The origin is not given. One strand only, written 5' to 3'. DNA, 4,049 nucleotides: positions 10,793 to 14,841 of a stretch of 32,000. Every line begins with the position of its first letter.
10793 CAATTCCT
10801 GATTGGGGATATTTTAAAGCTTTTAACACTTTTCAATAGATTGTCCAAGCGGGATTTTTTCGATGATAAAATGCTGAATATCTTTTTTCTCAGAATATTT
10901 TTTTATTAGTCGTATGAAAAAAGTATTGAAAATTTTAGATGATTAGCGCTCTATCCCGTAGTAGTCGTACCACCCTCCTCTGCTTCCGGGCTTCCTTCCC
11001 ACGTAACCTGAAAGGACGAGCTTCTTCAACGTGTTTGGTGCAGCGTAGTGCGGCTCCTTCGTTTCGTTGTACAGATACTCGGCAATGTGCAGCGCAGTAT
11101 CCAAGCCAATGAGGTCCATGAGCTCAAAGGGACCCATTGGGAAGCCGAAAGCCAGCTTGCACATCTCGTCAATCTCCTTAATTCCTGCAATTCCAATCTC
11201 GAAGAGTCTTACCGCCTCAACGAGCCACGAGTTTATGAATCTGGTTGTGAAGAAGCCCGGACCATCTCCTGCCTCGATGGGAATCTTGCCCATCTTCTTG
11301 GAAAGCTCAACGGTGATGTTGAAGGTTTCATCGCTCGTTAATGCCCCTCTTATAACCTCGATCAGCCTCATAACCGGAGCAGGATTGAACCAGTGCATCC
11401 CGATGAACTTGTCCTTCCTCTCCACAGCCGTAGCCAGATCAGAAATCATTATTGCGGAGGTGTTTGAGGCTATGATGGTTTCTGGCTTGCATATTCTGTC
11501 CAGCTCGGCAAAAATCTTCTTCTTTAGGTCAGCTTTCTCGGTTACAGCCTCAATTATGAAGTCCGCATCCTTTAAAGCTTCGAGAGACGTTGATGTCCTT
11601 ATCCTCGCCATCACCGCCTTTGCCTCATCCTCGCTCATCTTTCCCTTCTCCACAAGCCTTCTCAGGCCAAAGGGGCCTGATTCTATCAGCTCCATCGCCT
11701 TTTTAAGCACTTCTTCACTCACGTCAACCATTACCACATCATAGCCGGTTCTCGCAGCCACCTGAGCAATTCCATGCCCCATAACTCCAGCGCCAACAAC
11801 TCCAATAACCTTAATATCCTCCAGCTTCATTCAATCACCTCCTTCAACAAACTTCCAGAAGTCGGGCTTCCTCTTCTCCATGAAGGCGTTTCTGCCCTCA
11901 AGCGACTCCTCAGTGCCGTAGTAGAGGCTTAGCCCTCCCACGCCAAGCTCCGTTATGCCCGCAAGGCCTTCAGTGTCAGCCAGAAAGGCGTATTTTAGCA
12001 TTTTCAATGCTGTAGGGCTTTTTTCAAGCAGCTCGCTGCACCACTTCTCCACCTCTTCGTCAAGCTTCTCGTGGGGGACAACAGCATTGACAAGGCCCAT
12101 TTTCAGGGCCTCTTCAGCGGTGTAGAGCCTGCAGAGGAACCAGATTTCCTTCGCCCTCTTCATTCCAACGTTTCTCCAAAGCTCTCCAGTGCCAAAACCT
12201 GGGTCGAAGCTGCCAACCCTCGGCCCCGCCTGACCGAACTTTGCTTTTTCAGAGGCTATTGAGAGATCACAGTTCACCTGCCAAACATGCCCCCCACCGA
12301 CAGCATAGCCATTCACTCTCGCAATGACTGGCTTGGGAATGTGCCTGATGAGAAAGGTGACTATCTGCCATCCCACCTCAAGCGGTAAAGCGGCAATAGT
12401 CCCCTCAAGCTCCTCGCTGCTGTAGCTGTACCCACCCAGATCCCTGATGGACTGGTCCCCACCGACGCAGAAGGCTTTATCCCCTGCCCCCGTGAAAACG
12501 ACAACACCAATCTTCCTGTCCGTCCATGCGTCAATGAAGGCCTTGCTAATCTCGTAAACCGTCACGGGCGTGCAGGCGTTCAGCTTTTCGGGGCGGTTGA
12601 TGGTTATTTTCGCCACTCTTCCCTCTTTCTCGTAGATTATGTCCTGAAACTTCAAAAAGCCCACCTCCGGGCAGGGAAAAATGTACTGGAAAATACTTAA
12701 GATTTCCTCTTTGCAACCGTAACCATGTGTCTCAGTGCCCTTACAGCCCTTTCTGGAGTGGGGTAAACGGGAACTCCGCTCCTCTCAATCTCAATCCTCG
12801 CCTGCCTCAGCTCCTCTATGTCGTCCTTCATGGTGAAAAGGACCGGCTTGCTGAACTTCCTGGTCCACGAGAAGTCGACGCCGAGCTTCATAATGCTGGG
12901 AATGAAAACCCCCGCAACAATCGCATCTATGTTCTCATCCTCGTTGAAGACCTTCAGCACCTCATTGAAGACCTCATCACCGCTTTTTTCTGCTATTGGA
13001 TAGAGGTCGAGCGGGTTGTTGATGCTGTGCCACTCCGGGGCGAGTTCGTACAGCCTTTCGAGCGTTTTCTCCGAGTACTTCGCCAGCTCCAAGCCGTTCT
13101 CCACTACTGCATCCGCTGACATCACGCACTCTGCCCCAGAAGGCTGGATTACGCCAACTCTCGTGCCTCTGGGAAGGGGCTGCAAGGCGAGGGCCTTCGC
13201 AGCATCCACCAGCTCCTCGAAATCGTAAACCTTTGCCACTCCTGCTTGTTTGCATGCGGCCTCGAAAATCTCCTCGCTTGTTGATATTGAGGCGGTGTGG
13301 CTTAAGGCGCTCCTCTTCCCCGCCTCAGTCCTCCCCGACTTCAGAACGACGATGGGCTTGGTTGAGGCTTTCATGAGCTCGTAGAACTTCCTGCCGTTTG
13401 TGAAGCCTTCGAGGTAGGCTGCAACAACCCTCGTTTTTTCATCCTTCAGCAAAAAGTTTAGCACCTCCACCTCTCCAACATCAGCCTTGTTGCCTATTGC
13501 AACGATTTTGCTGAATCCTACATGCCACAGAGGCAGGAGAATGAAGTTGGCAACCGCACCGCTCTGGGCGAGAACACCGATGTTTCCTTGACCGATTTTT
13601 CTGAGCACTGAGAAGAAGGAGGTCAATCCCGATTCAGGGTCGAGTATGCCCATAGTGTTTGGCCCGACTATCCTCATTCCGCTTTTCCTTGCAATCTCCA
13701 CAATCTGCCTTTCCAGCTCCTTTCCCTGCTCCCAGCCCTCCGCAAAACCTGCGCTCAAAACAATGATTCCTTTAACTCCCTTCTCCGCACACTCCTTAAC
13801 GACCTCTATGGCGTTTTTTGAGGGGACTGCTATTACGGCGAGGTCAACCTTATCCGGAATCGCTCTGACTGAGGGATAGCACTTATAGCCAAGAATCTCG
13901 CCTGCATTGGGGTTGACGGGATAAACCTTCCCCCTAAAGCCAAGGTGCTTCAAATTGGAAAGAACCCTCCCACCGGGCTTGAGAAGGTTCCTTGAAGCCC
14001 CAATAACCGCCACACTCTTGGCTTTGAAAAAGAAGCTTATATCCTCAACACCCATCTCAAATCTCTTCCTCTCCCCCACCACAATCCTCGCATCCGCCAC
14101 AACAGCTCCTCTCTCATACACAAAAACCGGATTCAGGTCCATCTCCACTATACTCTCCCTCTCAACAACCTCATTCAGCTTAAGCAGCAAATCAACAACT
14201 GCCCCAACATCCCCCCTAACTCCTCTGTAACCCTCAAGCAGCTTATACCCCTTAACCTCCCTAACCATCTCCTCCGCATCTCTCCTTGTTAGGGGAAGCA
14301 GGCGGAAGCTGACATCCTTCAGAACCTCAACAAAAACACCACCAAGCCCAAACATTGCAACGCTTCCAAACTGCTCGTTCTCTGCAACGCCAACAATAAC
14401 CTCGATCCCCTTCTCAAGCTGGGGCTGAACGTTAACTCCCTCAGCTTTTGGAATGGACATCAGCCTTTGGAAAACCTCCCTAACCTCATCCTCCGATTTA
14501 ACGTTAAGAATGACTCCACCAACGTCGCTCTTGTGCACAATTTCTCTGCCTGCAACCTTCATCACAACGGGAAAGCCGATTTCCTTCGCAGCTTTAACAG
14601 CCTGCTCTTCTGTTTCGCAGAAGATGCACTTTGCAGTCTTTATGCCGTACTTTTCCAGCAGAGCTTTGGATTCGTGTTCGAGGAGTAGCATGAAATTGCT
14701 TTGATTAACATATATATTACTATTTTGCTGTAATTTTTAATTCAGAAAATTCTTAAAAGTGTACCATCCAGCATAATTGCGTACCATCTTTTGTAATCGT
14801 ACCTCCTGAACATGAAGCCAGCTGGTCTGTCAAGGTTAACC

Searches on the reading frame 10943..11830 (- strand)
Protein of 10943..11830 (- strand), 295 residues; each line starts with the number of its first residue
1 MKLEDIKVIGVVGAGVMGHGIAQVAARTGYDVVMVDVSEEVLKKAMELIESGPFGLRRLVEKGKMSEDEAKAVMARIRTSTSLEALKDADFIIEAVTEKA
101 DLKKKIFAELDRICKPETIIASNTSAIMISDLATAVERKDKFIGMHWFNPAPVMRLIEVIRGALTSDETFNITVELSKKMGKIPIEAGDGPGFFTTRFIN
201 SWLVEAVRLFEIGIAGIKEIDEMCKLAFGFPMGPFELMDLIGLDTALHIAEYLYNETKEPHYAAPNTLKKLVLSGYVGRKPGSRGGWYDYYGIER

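Call 73: search_protein_families(library=pfam, proteins=[window:10943-11830:-], max_evalue=0.00001)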
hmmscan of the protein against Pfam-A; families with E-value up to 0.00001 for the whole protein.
window:10943-11830:- (295 aa): 3 families
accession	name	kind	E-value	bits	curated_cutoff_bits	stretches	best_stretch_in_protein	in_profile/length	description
PF02737.24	3HCDH_N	-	1.9e-69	233.6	22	1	9-189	2-179/180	3-hydroxyacyl-CoA dehydrogenase, NAD binding domain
PF00725.27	3HCDH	-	1.4e-30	106.1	22.1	1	192-289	1-96/97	3-hydroxyacyl-CoA dehydrogenase, C-terminal domain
PF03446.21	NAD_binding_2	-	1.6e-07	32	21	1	9-126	2-95/161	NAD binding domain of 6-phosphogluconate dehydrogenase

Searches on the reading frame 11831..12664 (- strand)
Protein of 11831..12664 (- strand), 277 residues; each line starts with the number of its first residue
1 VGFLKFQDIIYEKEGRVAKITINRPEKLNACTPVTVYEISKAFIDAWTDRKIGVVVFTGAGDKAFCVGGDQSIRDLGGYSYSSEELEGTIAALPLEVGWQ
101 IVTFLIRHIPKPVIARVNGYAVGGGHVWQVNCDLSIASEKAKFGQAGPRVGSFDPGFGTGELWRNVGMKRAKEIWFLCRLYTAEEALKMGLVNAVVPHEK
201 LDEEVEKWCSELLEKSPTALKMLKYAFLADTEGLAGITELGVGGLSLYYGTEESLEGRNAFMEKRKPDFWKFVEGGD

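Call 73: search_protein_families(library=pfam, proteins=[window:11831-12664:-], max_evalue=0.00001)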
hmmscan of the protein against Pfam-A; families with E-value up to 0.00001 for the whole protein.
window:11831-12664:- (277 aa): 2 families
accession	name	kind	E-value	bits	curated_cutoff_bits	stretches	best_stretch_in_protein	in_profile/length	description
PF00378.25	ECH_1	-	1.5e-61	208.4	27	1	13-269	2-248/251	Enoyl-CoA hydratase/isomerase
PF16113.10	ECH_2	-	4e-20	73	27.2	1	18-210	2-185/335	Enoyl-CoA hydratase/isomerase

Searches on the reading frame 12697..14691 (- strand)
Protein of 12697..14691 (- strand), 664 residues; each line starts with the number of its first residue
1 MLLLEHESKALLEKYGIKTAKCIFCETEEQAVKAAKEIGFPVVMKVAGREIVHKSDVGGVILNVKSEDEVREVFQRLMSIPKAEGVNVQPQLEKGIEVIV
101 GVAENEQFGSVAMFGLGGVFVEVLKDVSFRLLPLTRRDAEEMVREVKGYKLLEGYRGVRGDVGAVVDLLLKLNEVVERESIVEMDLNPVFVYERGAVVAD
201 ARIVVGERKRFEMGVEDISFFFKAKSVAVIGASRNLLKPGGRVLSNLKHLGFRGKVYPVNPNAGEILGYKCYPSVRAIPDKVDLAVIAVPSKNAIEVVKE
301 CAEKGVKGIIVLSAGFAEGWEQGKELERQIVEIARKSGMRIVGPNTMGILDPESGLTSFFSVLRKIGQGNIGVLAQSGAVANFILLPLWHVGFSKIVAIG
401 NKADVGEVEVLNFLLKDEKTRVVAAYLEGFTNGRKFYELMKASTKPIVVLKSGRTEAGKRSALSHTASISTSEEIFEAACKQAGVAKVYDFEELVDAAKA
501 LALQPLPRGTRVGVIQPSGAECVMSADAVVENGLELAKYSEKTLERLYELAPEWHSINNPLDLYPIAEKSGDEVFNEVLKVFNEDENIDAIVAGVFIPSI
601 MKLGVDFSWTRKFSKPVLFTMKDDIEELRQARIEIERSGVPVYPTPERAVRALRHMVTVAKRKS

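Call 9: search_protein_families(library=ncbifam, proteins=[window:12697-14691:-], max_evalue=0.00001)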
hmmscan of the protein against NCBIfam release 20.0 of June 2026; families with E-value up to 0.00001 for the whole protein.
window:12697-14691:- (664 aa): 7 families
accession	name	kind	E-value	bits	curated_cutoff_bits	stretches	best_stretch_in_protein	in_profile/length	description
NF045494.1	AcCoALig_Archglob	equivalog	0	1257.7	1200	1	1-662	1-665/665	acetate--CoA ligase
NF045492.1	HydPropCoALig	equivalog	3.7e-140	468.5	1300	1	4-656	20-693/700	3-hydroxypropionate--CoA ligase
NF045493.1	HydDutCoALig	equivalog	7.7e-138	461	1300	2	219-660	4-450/698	4-hydroxybutyrate--CoA ligase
TIGR02717.1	AcCoA-syn-alpha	equivalog_domain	2.8e-130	435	567.15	1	220-658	3-445/447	acetate--CoA ligase alpha subunit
TIGR01019.1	sucCoAalpha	subfamily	1.5e-13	50.8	353.2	1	265-471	45-251/286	succinate--CoA ligase subunit alpha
NF004230.0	PRK05678.1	equivalog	2.3e-12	46.8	336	1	281-475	65-258/291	succinate--CoA ligase subunit alpha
NF001913.0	PRK00696.1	equivalog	4.6e-08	32.5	370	1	1-208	1-221/388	ADP-forming succinate--CoA ligase subunit beta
